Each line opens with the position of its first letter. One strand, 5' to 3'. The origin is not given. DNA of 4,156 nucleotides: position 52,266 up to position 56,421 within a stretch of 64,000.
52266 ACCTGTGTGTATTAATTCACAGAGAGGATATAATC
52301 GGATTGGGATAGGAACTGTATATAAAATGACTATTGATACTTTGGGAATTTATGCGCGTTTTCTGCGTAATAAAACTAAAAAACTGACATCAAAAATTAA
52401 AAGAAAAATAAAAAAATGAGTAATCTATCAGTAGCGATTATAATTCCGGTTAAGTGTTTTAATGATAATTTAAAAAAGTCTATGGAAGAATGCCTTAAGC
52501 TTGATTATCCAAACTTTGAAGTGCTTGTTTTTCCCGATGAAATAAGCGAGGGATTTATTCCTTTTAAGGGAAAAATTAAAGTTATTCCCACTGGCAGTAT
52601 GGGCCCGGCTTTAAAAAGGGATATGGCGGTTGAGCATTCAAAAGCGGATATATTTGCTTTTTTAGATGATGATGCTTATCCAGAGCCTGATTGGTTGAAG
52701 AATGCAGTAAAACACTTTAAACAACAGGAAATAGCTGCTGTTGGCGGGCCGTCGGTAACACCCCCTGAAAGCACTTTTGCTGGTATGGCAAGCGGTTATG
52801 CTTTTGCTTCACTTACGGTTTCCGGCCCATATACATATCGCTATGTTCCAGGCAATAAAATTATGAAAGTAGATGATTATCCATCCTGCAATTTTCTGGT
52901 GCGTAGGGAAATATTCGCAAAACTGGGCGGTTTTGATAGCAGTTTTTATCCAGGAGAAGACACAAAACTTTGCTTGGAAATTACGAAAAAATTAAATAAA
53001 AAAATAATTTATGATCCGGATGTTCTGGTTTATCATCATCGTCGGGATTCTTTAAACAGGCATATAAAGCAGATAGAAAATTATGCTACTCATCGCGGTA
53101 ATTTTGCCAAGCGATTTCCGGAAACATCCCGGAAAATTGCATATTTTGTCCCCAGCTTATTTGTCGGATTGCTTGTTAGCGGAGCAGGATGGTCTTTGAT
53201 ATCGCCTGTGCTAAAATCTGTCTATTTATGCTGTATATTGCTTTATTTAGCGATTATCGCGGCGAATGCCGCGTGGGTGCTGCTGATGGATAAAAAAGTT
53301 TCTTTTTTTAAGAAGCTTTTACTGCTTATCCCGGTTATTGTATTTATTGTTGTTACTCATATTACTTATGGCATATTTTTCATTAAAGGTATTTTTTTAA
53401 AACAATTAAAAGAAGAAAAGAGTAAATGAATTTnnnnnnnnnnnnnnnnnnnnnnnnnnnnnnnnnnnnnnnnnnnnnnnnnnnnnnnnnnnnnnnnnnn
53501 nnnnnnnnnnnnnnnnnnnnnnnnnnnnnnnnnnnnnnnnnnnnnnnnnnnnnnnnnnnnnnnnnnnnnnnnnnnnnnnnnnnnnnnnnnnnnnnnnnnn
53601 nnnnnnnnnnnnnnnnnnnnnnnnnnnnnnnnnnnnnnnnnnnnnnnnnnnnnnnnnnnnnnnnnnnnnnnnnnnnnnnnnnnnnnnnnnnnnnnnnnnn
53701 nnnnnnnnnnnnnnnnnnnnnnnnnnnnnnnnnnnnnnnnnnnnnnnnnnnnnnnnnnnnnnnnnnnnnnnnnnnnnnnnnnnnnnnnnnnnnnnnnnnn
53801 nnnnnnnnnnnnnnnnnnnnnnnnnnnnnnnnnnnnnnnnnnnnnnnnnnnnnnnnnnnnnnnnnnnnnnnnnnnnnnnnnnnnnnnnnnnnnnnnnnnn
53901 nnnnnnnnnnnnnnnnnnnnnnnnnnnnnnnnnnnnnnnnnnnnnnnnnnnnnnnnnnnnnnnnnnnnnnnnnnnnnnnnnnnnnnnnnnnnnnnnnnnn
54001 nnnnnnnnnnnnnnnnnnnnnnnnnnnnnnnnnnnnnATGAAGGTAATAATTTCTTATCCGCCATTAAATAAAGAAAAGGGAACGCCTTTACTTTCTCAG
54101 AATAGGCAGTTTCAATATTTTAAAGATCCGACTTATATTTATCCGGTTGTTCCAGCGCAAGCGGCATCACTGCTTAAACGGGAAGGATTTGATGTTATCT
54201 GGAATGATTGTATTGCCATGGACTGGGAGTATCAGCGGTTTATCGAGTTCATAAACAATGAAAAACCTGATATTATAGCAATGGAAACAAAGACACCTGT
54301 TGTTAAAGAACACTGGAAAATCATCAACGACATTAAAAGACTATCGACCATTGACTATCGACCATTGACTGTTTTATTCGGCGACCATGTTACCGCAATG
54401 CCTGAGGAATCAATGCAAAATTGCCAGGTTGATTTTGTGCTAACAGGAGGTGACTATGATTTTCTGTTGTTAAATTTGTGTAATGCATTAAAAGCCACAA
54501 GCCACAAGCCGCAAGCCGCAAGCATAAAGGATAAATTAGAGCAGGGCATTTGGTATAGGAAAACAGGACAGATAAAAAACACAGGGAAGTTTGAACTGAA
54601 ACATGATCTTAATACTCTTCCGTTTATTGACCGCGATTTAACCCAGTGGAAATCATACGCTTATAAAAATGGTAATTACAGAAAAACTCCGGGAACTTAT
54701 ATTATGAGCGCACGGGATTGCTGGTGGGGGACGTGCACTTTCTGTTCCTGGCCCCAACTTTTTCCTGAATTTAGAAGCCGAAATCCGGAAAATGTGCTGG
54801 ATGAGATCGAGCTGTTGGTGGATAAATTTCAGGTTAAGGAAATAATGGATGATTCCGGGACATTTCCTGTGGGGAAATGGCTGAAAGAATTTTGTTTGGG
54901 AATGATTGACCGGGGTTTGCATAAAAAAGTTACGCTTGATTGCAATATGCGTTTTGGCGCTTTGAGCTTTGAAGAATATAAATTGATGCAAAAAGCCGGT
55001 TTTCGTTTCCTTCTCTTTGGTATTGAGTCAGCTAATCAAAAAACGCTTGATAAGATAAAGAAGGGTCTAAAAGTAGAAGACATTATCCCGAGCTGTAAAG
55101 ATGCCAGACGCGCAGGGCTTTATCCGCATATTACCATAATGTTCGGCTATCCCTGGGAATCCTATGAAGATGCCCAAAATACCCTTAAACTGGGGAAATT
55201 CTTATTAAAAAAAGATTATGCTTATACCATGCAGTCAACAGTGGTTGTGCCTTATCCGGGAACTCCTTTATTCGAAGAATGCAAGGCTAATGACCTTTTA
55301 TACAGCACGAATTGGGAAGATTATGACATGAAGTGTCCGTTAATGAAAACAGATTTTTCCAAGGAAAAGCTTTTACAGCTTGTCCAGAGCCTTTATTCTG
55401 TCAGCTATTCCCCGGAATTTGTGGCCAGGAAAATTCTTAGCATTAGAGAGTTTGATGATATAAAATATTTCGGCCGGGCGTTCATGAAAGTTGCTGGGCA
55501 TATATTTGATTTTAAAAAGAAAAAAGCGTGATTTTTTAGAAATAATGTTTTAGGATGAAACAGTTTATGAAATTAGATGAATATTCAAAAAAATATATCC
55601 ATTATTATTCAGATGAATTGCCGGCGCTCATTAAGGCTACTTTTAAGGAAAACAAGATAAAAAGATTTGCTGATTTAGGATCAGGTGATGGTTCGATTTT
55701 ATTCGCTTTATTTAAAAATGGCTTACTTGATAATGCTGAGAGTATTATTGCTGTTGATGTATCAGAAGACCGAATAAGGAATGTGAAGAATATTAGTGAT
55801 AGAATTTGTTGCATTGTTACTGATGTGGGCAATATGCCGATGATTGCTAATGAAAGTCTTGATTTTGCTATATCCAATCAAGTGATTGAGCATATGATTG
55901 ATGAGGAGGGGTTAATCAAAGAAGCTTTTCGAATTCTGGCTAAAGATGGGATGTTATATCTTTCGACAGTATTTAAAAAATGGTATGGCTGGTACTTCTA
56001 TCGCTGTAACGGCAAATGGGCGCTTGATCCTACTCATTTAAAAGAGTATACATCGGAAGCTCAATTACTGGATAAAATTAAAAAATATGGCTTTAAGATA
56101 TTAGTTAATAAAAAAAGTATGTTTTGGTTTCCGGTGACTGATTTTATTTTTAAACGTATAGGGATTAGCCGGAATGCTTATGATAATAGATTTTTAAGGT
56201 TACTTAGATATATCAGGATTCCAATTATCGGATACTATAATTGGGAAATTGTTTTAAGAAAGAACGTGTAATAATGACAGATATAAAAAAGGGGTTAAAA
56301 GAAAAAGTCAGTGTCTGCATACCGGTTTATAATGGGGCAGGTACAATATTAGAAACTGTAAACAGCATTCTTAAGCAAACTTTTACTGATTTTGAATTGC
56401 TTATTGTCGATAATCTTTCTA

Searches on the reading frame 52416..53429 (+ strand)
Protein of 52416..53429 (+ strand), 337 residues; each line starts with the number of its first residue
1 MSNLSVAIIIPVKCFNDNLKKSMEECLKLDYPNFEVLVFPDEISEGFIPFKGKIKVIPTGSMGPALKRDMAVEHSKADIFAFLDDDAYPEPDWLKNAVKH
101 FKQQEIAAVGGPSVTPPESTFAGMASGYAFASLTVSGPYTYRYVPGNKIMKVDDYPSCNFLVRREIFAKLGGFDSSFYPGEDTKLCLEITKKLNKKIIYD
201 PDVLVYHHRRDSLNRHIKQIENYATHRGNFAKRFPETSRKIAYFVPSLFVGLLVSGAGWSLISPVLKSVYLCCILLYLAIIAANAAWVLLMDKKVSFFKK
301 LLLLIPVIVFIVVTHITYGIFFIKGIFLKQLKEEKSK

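Call 10: search_protein_families(library=pfam, proteins=[window:52416-53429:+])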
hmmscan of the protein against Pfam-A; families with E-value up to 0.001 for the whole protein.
window:52416-53429:+ (337 aa): 4 families
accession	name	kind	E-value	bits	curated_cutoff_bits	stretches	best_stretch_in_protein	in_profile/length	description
PF00535.33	Glycos_transf_2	-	1.8e-15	57.7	23.3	1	8-170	2-167/168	Glycosyl transferase family 2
PF13641.12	Glyco_tranf_2_3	-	3.6e-11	44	27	1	7-219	4-223/230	Glycosyltransferase like family 2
PF13632.12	Glyco_trans_2_3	-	4.7e-11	43.3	27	1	80-283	2-195/198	Glycosyl transferase family group 2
PF10111.15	Glyco_tranf_2_2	-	3.5e-07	30.4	27.3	1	58-226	63-228/276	Glycosyltransferase like family 2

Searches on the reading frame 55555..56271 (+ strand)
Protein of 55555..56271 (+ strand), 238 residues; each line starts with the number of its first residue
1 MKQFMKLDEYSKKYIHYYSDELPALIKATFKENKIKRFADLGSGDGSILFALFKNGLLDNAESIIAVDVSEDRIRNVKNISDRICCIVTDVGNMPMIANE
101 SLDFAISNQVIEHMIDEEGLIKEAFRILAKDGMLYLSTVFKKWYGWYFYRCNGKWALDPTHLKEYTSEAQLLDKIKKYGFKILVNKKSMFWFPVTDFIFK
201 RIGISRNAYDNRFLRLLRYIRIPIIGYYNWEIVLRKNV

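Call 82: search_protein_families(library=pfam, max_evalue=0.0001, proteins=[window:55555-56271:+])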
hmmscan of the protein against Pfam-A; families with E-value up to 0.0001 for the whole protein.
window:55555-56271:+ (238 aa): 5 families
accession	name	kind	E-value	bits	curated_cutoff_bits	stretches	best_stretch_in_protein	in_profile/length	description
PF08241.18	Methyltransf_11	-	1.1e-12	48.8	21.2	1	40-135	2-94/95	Methyltransferase domain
PF13847.12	Methyltransf_31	-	9.1e-12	45.3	27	1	36-140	5-113/145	Methyltransferase domain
PF13489.12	Methyltransf_23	-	3.5e-11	43.6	27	1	14-182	1-161/164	Methyltransferase domain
PF13649.12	Methyltransf_25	-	4.1e-09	37.4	27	1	40-132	3-97/97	Methyltransferase domain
PF08242.18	Methyltransf_12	-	7.8e-07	30.2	30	1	40-134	2-98/98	Methyltransferase domain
